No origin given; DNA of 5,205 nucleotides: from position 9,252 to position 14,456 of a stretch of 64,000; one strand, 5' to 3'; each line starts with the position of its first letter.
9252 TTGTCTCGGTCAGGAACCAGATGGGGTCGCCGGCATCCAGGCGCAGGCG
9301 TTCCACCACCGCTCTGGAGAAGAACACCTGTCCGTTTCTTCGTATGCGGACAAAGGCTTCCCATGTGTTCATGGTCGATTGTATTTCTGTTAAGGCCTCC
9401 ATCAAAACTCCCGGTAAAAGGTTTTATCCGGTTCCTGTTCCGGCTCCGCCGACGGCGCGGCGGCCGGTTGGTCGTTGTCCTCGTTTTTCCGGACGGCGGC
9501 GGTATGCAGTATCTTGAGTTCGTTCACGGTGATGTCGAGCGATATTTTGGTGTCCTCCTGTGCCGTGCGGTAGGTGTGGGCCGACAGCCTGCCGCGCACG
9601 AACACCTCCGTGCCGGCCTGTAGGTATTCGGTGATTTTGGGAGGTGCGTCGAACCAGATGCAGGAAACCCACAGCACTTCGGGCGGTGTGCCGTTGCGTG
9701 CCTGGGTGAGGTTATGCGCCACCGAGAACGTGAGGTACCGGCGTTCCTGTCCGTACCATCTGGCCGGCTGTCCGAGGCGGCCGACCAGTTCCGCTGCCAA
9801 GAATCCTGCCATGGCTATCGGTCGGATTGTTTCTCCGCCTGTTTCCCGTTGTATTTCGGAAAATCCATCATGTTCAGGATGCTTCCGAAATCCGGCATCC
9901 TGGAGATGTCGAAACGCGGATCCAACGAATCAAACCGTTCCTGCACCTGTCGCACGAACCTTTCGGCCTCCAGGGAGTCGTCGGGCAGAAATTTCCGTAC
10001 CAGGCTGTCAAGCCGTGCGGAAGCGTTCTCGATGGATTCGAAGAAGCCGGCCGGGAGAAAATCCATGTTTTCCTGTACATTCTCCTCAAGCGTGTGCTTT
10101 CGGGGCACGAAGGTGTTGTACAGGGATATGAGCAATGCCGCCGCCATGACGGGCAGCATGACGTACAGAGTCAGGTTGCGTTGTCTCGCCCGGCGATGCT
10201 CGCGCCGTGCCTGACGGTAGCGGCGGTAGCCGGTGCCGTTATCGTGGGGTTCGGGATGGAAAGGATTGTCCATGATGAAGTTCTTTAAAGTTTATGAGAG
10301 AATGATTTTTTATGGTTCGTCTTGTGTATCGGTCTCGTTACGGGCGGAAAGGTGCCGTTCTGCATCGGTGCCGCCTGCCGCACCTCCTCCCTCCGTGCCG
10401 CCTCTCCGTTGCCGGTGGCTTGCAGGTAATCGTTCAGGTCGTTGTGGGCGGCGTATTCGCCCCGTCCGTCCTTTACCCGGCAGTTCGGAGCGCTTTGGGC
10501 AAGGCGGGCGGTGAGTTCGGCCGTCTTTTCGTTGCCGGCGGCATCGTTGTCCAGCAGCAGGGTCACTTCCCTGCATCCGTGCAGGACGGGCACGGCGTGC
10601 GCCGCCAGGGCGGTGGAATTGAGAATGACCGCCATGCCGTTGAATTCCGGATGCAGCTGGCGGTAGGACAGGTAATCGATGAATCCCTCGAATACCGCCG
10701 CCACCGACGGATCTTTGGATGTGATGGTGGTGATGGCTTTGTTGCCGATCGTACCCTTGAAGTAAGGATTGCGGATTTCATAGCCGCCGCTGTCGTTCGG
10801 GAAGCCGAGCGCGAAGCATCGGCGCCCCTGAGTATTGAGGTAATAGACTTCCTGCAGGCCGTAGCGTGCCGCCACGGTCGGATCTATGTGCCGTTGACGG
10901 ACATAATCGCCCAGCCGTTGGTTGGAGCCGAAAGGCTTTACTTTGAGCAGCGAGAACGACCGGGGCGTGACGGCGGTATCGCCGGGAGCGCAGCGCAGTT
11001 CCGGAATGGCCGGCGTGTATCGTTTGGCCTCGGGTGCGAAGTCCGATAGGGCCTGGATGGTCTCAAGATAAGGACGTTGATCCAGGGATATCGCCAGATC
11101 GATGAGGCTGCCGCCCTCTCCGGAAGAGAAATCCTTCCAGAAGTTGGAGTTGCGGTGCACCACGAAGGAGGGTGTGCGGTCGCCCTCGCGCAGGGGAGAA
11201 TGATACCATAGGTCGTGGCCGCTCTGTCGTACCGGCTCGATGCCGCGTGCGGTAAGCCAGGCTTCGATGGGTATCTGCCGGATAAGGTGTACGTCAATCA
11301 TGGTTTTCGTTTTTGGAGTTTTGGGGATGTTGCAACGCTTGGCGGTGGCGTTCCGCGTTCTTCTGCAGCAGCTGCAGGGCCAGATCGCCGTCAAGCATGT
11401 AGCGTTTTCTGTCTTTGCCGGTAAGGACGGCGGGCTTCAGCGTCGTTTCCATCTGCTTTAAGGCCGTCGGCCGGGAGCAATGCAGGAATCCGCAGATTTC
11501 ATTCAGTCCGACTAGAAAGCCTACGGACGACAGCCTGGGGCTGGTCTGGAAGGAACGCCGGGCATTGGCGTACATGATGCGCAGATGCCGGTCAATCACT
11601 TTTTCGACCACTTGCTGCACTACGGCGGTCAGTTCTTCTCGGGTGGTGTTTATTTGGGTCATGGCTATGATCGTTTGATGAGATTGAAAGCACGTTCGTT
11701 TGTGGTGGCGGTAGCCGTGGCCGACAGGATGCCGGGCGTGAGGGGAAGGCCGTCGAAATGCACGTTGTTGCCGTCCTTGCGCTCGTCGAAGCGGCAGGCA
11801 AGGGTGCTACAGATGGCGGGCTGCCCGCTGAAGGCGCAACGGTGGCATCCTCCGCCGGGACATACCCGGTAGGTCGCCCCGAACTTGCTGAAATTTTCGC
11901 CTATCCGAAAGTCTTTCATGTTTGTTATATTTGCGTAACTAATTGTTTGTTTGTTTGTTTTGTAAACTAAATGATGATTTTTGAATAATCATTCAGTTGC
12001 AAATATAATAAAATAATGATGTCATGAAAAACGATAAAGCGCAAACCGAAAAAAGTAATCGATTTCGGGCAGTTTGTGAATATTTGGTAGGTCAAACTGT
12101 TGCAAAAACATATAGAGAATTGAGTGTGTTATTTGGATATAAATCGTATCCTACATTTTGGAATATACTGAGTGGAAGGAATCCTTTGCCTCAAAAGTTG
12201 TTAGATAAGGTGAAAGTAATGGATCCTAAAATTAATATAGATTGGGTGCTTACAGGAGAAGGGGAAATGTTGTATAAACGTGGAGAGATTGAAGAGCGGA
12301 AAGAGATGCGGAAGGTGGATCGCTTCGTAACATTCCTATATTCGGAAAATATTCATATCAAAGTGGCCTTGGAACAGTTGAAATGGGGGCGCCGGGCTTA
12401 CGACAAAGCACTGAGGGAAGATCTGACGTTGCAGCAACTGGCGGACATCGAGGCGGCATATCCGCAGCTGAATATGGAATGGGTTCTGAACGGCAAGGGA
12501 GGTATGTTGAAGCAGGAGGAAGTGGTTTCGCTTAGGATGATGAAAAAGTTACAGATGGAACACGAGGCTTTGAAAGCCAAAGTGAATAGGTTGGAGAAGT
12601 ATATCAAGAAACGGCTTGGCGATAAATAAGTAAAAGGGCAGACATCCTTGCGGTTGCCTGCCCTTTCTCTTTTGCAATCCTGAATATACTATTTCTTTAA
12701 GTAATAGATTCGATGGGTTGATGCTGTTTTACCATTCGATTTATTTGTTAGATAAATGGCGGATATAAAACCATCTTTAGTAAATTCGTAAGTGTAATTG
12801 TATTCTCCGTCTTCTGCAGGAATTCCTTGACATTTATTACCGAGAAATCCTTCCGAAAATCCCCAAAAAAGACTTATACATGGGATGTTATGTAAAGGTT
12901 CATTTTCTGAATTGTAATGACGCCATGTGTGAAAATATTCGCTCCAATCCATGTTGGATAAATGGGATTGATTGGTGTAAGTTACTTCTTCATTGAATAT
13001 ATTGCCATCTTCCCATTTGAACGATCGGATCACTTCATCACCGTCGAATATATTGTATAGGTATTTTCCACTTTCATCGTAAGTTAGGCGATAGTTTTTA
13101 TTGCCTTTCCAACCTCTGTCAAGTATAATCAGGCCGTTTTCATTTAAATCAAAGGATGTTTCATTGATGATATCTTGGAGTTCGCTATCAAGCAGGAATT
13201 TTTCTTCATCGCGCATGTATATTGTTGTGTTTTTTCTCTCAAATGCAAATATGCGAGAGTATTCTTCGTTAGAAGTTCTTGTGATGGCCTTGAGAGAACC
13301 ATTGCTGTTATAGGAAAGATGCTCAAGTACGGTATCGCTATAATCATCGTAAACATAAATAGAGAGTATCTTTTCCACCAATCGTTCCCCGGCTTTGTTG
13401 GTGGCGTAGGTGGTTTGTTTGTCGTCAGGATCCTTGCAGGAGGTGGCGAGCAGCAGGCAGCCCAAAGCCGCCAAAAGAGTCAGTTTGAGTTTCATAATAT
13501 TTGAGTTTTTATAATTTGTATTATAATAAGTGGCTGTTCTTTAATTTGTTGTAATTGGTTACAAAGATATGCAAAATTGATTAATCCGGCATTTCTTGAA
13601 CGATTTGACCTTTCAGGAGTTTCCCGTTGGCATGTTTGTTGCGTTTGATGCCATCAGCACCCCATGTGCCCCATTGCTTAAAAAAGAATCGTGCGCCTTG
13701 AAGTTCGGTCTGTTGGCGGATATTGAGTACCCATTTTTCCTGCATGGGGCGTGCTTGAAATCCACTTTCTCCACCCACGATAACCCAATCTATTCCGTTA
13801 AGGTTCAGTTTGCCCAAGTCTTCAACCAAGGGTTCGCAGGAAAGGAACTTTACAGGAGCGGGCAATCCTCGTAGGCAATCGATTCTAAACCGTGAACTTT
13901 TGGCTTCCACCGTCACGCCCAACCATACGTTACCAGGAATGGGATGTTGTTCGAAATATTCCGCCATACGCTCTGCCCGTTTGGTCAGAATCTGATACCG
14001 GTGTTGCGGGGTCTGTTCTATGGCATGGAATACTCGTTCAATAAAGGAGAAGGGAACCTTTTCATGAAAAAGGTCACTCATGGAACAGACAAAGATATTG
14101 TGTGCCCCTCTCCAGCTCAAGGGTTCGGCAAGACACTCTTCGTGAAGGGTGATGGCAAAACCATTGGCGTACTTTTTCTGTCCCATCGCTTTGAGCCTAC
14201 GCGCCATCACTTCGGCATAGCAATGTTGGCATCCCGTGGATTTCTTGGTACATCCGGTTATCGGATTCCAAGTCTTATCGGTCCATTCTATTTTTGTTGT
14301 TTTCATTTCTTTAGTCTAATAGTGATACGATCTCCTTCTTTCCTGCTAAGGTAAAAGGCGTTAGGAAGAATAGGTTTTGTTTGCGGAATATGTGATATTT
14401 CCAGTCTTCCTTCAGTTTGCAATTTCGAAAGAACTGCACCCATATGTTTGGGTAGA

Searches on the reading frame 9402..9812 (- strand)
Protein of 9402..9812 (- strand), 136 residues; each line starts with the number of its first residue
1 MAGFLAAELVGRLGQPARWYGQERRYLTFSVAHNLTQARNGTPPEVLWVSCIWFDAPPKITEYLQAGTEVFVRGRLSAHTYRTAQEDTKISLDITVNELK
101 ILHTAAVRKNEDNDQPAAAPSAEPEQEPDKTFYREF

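Call 39: search_protein_families(library=pfam, proteins=[window:9402-9812:-], max_evalue=0.001)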
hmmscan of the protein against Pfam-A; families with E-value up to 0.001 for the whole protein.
window:9402-9812:- (136 aa): 1 family
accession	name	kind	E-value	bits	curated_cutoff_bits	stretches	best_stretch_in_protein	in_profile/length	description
PF00436.31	SSB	-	2.3e-10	40.9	26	1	9-101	6-103/104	Single-strand binding protein family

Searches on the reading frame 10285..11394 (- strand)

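Call 12: search_protein_families(library=pfam, proteins=[window:10285-11394:-], max_evalue=0.01)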
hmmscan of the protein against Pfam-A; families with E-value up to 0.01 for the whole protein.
window:10285-11394:- (369 aa): 4 families
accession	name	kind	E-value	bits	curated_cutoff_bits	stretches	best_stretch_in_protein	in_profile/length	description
PF13155.12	Toprim_2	-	1.5e-11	45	22.1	1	234-324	2-88/88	Toprim-like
PF13362.12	Toprim_3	-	1.8e-09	38.4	27.2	1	233-329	3-94/95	Toprim domain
PF01807.25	Zn_ribbon_DnaG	-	1.5e-05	25.1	24.9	1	55-118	25-87/98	CHC2 zinc finger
PF13662.12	Toprim_4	-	0.0012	19.4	25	1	231-299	2-75/85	Toprim domain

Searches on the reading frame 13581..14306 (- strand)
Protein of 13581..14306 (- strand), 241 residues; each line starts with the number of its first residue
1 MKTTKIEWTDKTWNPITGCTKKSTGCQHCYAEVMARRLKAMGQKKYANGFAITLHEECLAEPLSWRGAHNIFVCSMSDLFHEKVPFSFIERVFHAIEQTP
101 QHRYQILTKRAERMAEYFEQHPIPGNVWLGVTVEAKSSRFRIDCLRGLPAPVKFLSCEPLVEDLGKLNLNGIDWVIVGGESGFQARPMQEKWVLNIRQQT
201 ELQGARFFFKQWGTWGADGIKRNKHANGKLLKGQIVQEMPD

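Call 12: search_protein_families(library=pfam, proteins=[window:13581-14306:-], max_evalue=0.01)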
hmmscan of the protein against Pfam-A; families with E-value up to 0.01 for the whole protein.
window:13581-14306:- (241 aa): 2 families
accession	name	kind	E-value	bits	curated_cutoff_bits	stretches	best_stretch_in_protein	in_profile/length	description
PF07505.17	DUF5131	-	1.9e-105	352.2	28.9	1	3-240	1-243/243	Protein of unknown function (DUF5131)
PF17338.8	GP88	-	0.01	16.2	24.4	0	19-134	38-161/230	Gene product 88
